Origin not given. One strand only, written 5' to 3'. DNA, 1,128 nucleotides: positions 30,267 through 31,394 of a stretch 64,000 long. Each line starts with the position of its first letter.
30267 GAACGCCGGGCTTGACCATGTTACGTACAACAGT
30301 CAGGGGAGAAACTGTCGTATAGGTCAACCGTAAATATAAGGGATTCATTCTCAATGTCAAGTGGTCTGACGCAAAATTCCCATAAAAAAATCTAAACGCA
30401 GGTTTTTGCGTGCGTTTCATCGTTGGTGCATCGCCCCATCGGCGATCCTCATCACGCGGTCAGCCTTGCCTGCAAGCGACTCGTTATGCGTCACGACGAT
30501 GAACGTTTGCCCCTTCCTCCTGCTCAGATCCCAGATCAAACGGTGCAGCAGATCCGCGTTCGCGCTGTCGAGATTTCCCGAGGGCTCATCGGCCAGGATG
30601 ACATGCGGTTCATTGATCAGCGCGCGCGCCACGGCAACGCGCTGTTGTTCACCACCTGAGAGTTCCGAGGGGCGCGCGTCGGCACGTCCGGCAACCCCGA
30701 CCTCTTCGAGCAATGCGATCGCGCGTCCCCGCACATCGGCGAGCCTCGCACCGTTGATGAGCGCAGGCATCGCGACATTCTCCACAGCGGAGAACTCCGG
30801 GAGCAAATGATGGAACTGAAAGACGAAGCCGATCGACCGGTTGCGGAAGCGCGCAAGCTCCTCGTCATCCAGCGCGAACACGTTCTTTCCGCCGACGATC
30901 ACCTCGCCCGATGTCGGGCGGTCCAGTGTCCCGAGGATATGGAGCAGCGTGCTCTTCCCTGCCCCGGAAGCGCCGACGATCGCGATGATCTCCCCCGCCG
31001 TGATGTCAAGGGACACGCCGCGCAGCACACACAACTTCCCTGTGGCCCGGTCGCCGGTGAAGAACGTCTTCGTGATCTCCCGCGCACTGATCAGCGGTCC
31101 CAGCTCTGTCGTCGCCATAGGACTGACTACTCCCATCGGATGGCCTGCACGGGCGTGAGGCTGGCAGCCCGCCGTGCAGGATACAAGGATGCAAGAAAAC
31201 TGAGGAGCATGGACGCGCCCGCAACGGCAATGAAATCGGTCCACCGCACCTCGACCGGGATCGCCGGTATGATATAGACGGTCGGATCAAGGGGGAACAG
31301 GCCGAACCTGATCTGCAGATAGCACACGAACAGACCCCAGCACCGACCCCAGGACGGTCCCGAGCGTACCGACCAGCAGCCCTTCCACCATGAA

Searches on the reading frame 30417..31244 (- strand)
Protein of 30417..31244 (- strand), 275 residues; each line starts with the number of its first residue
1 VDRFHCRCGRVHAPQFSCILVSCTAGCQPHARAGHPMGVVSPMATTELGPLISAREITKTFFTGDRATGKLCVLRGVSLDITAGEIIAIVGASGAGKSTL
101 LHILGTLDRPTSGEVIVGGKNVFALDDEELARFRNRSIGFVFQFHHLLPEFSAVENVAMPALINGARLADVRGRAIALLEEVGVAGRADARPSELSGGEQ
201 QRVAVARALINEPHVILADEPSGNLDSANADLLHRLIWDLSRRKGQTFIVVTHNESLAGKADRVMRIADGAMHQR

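Call 26: search_protein_families(library=pfam, proteins=[window:30417-31244:-], max_evalue=0.001)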
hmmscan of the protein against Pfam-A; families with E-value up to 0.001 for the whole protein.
window:30417-31244:- (275 aa): 5 families
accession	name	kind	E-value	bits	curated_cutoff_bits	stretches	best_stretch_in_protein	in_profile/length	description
PF00005.33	ABC_tran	-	3.1e-33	115.7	25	1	74-222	1-136/137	ABC transporter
PF02463.25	SMC_N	-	1.2e-06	28.6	40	1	191-268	133-212/220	RecF/RecN/SMC N terminal domain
PF13304.12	AAA_21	-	4.4e-05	24.1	27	0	86-110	1-25/304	AAA domain, putative AbiEii toxin, Type IV TA system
PF13555.12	AAA_29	-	0.00042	20.5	27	0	77-101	15-39/61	P-loop containing region of AAA domain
PF13401.12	AAA_22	-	0.00077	20.2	27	0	85-252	6-122/130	AAA domain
